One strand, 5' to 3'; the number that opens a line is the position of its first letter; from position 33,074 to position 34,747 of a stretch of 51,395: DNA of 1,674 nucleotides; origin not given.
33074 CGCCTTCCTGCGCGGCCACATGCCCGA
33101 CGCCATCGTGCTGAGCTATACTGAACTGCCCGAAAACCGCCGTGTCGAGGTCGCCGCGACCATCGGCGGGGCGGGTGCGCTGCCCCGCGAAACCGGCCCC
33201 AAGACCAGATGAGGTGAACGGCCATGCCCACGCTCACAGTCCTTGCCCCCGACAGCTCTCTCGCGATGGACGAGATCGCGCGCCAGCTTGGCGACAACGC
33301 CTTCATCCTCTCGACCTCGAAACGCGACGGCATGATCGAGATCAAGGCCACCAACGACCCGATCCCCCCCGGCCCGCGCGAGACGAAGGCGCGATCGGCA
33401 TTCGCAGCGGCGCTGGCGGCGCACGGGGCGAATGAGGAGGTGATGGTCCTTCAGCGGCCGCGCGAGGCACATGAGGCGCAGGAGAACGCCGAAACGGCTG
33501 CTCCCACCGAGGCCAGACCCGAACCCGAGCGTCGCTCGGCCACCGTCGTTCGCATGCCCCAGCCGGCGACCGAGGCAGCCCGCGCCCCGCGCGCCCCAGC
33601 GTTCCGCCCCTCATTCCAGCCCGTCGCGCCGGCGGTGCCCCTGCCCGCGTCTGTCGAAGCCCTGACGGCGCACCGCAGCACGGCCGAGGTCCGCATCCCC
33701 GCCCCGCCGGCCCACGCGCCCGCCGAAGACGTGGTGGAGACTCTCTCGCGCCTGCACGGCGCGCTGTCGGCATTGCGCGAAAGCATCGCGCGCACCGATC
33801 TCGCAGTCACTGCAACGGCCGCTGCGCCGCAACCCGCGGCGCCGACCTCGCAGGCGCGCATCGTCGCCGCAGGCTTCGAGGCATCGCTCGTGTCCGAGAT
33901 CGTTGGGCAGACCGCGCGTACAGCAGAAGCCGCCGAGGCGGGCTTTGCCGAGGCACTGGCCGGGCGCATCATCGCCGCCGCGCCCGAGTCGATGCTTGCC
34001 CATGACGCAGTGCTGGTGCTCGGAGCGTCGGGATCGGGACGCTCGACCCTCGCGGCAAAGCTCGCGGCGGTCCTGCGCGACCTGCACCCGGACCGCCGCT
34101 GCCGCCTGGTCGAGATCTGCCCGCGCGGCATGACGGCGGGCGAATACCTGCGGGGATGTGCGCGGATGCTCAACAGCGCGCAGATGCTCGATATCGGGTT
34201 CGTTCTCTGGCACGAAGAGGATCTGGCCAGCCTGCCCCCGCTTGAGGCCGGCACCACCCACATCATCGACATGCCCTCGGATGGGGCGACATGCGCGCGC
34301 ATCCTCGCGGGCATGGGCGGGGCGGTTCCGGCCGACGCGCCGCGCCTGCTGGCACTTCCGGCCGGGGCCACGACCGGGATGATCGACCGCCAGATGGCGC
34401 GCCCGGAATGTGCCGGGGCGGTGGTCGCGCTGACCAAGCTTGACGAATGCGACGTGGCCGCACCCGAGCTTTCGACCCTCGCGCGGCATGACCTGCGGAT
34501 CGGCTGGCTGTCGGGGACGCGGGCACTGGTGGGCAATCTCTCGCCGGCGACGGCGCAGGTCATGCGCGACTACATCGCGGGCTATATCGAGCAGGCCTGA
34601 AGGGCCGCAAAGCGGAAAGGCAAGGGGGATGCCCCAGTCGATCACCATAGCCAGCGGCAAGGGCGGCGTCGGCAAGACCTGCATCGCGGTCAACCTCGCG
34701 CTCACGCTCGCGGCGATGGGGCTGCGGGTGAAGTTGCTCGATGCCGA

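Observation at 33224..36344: Two FlhF paralogues in tandem, both with Lys->Arg P-loops, the second fused in frame to FlhG/FleN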

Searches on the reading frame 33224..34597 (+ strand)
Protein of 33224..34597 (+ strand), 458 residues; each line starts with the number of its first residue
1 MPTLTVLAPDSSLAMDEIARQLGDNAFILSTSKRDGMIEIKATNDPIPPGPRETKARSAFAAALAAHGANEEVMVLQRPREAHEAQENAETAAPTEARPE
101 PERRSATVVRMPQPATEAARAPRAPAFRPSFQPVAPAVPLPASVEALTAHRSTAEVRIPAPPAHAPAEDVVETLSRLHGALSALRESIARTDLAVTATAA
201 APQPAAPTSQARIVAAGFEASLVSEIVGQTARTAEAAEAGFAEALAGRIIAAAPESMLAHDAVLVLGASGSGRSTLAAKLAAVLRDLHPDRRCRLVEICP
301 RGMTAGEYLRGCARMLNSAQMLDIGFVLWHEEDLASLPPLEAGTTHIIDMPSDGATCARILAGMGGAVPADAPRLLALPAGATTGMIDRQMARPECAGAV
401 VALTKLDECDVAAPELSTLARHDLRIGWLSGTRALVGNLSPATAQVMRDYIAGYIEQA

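Call 3: search_protein_families(library=pfam, proteins=[window:33224-34597:+], max_evalue=1)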
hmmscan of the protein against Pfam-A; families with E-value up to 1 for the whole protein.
window:33224-34597:+ (458 aa): 9 families
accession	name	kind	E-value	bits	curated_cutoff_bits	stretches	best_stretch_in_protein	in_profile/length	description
PF20720.3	nSTAND3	-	0.035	14.2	27.2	1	256-286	13-43/155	Novel STAND NTPase 3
PF13555.12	AAA_29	-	0.037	14.2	27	1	260-283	22-45/61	P-loop containing region of AAA domain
PF13671.12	AAA_33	-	0.04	14.7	27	0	263-282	2-21/143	AAA domain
PF07728.20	AAA_5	-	0.048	14.1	22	1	263-305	2-39/139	AAA domain (dynein-related subfamily)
PF13191.12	AAA_16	-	0.056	14.4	32.6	1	261-292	25-59/167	AAA ATPase domain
PF05729.18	NACHT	-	0.075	13.3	26.7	1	262-289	2-29/167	NACHT domain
PF00448.28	SRP54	-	0.19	11.8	22.7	1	262-286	3-27/196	SRP54-type protein, GTPase domain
PF13401.12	AAA_22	-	0.23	12.2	27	1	263-317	8-59/130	AAA domain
PF03193.22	RsgA_GTPase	-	0.28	11.4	30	0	256-281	102-127/174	RsgA GTPase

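Call 4: search_protein_families(library=ncbifam, proteins=[window:33224-34597:+], max_evalue=1)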
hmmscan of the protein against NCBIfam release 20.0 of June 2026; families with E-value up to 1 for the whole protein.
window:33224-34597:+ (458 aa): 10 families
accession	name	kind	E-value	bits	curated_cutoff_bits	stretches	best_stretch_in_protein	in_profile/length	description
TIGR03499.1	FlhF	equivalog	1.4e-16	61.3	174.15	1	5-284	5-222/286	flagellar biosynthesis GTPase FlhF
NF004861.0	PRK06217.1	equivalog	0.0061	16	203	1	263-288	4-29/183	hypothetical protein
TIGR03029.1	EpsG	equivalog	0.016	14.4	313.8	0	46-86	188-228/274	chain length determinant protein tyrosine kinase EpsG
NF005115.0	PRK06547.1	equivalog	0.021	14.2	173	1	259-283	14-38/172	hypothetical protein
TIGR02782.1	TrbB_P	equivalog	0.061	12.6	304.55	1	255-297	131-173/303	P-type conjugative transfer ATPase TrbB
NF006586.0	PRK09112.1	equivalog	0.095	11.9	308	1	246-284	31-69/351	DNA polymerase III subunit delta'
NF011310.0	PRK14721.1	equivalog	0.17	11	725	0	200-283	128-214/423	flagellar biosynthesis regulator FlhF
NF005994.0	PRK08118.1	equivalog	0.23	11.5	215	1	263-283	4-24/172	DNA topology modulation protein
TIGR02525.1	plasmid_TraJ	equivalog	0.23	10.4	368.3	1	256-297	144-186/372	plasmid transfer ATPase TraJ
TIGR04520.1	ECF_ATPase_1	equivalog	0.25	10.7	315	1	261-285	29-53/269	energy-coupling factor transporter ATPase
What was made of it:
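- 33224..34600 (+): Free FlhF-like gene (458 aa): N-terminal FID-type domain, Pro/Ala linker and a degenerate NG domain. TIGR03499 FlhF E 1.4e-16, below the curated cutoff (call 4).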

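Call 11: find_homologous_proteins(query=window:33224-34597:+)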
Query window:33224-34597:+ (458 aa): 18 proteins with E <= 0.001 among 8000 candidates.
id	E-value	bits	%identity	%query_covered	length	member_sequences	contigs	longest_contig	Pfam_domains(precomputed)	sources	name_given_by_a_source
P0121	7.7e-285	962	100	100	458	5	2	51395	-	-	-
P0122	1.6e-175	602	68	100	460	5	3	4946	-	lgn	-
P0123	1.4e-169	583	64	100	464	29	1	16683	-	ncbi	ncbi:MAG: hypothetical protein ACO3XL_02080 [Gemmobacter sp.]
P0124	5.4e-168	577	65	100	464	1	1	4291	-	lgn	-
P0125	4.2e-165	568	65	100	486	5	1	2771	-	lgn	-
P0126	8.7e-161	554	60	100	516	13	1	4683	-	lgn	-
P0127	1.3e-76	277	44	100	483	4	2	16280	-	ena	-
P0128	3.7e-74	268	42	100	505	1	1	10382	-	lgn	-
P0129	9.7e-70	254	41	98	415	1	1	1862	PF13401.13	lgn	-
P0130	5.4e-64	235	57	21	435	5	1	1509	-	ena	-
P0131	2.8e-62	229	37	98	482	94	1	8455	PF13401.13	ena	-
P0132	4.3e-43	166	35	99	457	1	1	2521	-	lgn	-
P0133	2.0e-42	164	35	55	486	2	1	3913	-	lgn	-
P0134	3.2e-42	163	32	52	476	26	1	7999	-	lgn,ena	-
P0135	3.6e-41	160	31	99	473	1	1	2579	-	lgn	-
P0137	1.8e-36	144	31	61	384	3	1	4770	PF05729.19,PF13238.13,PF00448.29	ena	-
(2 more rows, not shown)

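Call 13: find_related_loci(query=A2, collection=genome_contigs, flank=7000)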
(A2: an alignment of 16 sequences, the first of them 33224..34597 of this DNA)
Query A2 (458 aa) in genome_contigs; peptide patterns used: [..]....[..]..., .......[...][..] (x = any residue, [..] = any of these).
212 stretches matched a pattern; 87 encode a relative of the query (tblastn E <= 1e-3); the best 80 are kept; 79 distinct loci.
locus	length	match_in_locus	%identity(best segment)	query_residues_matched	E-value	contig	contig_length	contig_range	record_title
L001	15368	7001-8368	68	1-458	1e-171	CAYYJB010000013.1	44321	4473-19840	MAG TPA_asm: uncultured Gemmobacter sp. isolate SRP319275_co3_202 genome assembly, contig: NODE_1029_length_44321_cov_25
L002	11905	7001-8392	65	1-458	3e-169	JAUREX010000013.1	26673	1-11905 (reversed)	MAG: Gemmobacter sp. isolate SFB_3D_100_59 NODE_13_length_26673_cov_3.025309, whole genome shotgun sequence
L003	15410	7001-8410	35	1-451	3e-68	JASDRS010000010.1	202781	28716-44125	MAG: Paracoccaceae bacterium isolate P24860_108_MAG_23 P24860_108_S7_metaspades_20_length_202781_cov_12, whole genome sh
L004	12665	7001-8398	33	1-455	2e-49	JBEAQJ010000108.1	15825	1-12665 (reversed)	MAG: Pseudomonadota bacterium isolate muddycreek_2019_sw_WHONDRS-S19S_0082_B_bin.39 scaffold_2463868, whole genome shotg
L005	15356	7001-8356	33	1-455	5e-49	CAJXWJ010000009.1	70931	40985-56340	MAG TPA_asm: uncultured Pseudorhodobacter sp. isolate ERR771080_bin.4_MetaBAT_v2.12.1_MAG genome assembly, contig: NODE_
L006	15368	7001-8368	32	1-455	1e-43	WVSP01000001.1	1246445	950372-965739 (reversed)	Rhodobacterales bacterium LSUCC0031 NODE_1, whole genome shotgun sequence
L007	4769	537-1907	31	1-456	1e-41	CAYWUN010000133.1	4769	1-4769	MAG TPA_asm: uncultured Aestuarium sp. isolate SRP249901_co1_178 genome assembly, contig: NODE_19423_length_4769_cov_11.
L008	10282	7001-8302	31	1-455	8e-41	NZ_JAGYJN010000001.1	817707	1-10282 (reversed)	MAG: Roseicyclus sp. isolate M30B42 1, whole genome shotgun sequence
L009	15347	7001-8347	32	1-451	2e-40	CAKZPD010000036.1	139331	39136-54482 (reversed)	MAG TPA_asm: uncultured Sulfitobacter sp. isolate ERR2094171_bin.31_CONCOCT_v1.1_MAG genome assembly, contig: ERZ650152.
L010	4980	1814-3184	31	1-456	2e-40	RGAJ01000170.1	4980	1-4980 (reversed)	MAG: Rhodobacteraceae bacterium isolate WB5_5_175 contig_100_169, whole genome shotgun sequence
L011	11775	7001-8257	29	1-451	1e-35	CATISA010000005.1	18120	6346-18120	MAG: Alphaproteobacteria bacterium UBA4588 isolate bin.501 MAG genome assembly, contig: k119_1232946, whole genome shotg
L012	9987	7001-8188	30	1-451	4e-34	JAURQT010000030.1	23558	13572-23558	MAG: Alphaproteobacteria bacterium isolate SFB_South_Co_81 k141_884519, whole genome shotgun sequence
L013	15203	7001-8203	28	1-451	5e-34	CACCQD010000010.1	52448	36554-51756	uncultured SAR116 cluster alpha proteobacterium isolate AG-901-J20 genome assembly, contig: AG-901-J20_NODE_10, whole ge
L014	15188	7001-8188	30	1-451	1e-33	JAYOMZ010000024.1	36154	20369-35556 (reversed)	MAG: Alphaproteobacteria bacterium isolate 139570_S171_metabat_bins_sens.tsv.096 NODE_949_length_36154_cov_11.088617, wh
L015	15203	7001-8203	27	1-451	3e-33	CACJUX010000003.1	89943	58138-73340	MAG: uncultured SAR116 cluster alpha proteobacterium isolate AG-916-C06 genome assembly, contig: AG-916-C06_NODE_3, whol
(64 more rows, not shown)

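Call 17: search_solved_structures(query=A2, max_evalue=1, show_alignments=1)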
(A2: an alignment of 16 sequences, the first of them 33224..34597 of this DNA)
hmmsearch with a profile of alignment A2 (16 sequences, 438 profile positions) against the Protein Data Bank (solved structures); distinct sequences matched with E-value up to 1: 195 (the best 60 are shown).
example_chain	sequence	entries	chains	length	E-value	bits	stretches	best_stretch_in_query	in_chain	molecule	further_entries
8r9r_A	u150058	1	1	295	3.7e-20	76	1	192-427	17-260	Flagellar biosynthesis protein FlhF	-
2px0_A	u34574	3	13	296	1.2e-11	48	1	237-413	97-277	Flagellar biosynthesis protein flhF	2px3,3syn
6c2u_A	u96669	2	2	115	3.7e-10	43.1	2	244-277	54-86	phosphate-loop protein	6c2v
3ndb_B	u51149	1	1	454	7e-07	32.2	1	244-407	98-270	Signal recognition 54 kDa protein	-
2v3c_C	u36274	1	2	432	9.8e-07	31.8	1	244-407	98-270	SIGNAL RECOGNITION 54 KDA PROTEIN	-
7o9f_A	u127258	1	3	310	2e-06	30.8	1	246-405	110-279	Signal recognition particle protein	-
7o5b_g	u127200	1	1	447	7.2e-06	28.9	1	246-405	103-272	Signal recognition particle protein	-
9d2f_A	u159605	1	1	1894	1.1e-05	28.3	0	223-267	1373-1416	Adenylate kinase 9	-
1ng1_A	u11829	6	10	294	1.6e-05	27.8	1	207-386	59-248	SIGNAL SEQUENCE RECOGNITION PROTEIN FFH | SIGNAL RECOGNITION PARTICLE PROTEIN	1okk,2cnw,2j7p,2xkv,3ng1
1ls1_A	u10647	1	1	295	1.6e-05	27.8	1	207-386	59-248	SIGNAL RECOGNITION PARTICLE PROTEIN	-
2c03_A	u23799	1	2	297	1.6e-05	27.7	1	208-386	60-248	SIGNAL RECOGNITION PARTICLE PROTEIN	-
1jpj_A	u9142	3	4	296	1.6e-05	27.7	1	207-386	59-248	SIGNAL RECOGNITION PARTICLE PROTEIN | SRP54NG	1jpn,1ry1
1o87_A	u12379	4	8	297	1.7e-05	27.7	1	207-386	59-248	SIGNAL RECOGNITION PARTICLE PROTEIN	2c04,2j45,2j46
2ng1_A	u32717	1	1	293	1.7e-05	27.7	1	210-386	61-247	SIGNAL SEQUENCE RECOGNITION PROTEIN FFH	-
1rj9_B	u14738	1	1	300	1.7e-05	27.7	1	209-386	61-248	Signal recognition particle protein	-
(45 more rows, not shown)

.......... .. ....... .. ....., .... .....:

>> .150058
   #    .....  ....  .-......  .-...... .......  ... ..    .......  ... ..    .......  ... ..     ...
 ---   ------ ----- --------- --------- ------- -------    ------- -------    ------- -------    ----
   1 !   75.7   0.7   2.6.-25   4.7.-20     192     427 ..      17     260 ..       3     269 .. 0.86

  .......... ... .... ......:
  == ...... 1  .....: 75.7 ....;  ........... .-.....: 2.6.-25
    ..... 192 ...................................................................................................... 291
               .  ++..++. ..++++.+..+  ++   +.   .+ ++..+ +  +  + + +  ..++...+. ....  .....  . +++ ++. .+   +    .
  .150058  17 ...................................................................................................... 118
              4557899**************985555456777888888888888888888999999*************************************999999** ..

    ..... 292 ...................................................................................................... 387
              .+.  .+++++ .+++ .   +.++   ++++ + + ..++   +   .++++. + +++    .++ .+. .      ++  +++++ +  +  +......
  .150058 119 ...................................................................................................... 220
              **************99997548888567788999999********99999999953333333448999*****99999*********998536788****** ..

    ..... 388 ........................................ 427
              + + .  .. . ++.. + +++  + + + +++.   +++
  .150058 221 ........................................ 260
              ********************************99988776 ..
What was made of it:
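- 33224..34600 (+): The family profile hits PDB FlhF 8r9r at E 3.7e-20 and 2px0 at 1.2e-11 (call 17).
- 33224..33358 (+): N-terminal about 45-aa domain of FlhF (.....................KATND), of the FliG-interaction-domain (FID) type. The profile gives a weak hit to 9en1_A, the FlhF N-terminal fragment (E 0.0094) (call 17).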

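Call 30: find_homologous_proteins(query=A2, max_evalue=0.00001)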
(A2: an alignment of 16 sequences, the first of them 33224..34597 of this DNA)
Query A2 (16 sequences) (458 aa, profile of the alignment): 65 proteins with E <= 0.00001 among 8000 candidates.
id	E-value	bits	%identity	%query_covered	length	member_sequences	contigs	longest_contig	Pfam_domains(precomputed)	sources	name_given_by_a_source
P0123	8.6e-165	568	64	100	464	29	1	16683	-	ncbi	ncbi:MAG: hypothetical protein ACO3XL_02080 [Gemmobacter sp.]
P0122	3.2e-164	566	68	100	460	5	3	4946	-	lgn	-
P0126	2.0e-163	563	60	100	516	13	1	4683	-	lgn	-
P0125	2.5e-162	559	65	100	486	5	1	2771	-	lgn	-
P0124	9.6e-162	558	65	100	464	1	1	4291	-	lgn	-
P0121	8.6e-160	551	100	100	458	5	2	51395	-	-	-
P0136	5.5e-158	545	63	15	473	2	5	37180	-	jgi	jgi:flagellar biosynthesis GTPase FlhF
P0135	2.9e-157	543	31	99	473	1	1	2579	-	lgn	-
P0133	2.6e-154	533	35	55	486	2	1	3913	-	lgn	-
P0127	2.0e-152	527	44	100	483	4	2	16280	-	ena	-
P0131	3.4e-152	526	37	98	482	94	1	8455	PF13401.13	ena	-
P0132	7.6e-152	525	35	99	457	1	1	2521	-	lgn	-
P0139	1.1e-149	518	34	99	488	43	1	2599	-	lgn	-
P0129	2.8e-148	513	41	98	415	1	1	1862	PF13401.13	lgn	-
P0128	3.2e-147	510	42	100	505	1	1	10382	-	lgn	-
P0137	1.1e-121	426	31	61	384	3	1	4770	PF05729.19,PF13238.13,PF00448.29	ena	-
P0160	4.5e-121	423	74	10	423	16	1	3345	PF00448.29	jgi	jgi:flagellar biosynthesis GTPase FlhF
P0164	3.1e-117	411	31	47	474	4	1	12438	PF00448.29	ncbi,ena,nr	ncbi:MAG: hypothetical protein O3C59_04835 [Proteobacteria bacterium]|nr:hypothetical protein [Pseud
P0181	9.9e-79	284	34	62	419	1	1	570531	PF00448.29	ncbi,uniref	ncbi:hypothetical protein ACFQXB_05325 [Plastorhodobacter daqingensis]|uniref:SRP54-type proteins GT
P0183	2.8e-22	98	29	41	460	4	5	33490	PF13401.13,PF00448.29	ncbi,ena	-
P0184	1.6e-20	92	29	36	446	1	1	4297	PF13401.13,PF00448.29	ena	-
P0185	3.9e-9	55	34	17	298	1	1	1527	PF00448.29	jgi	jgi:flagellar biosynthesis protein FlhF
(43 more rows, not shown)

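Call 33: find_encoding_contigs(protein=P0127, flank=5000, max_places=2)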
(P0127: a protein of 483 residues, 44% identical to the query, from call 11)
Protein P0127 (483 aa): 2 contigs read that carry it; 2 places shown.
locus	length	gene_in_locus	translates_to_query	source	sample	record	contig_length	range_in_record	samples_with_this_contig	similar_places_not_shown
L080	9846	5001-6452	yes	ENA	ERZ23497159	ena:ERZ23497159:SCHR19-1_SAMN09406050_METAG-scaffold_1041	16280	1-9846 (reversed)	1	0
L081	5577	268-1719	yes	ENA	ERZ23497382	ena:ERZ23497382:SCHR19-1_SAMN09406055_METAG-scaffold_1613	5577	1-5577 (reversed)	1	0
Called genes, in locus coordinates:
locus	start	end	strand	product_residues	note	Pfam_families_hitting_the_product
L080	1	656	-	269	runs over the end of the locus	PF08666:SAF, PF13144:ChapFlgA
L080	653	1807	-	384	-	PF16548:FlgT_N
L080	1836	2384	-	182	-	PF02169:LPP20 (weak)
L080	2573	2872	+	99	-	-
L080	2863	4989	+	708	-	PF00771:FHIPEP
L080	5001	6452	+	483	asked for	-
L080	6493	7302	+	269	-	PF00142:Fer4_NifH (faint), PF01656:CbiA, PF06564:CBP_BcsQ (weak), PF09140:MipZ, PF10609:ParA, PF13614:AAA_31, PF10609:ParA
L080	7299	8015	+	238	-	PF04542:Sigma70_r2, PF04539:Sigma70_r3 (faint), PF08281:Sigma70_r4_2, PF04545:Sigma70_r4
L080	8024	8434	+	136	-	-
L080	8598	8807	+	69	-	-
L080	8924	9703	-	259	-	PF01557:FAA_hydrolase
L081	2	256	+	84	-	?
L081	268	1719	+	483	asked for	-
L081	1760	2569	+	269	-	PF00142:Fer4_NifH (faint), PF01656:CbiA, PF06564:CBP_BcsQ (weak), PF09140:MipZ, PF10609:ParA, PF13614:AAA_31, PF10609:ParA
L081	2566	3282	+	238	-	PF04542:Sigma70_r2, PF04539:Sigma70_r3 (faint), PF08281:Sigma70_r4_2, PF04545:Sigma70_r4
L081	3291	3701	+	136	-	-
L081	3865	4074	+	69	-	-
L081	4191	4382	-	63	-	PF01557:FAA_hydrolase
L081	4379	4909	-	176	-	-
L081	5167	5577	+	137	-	?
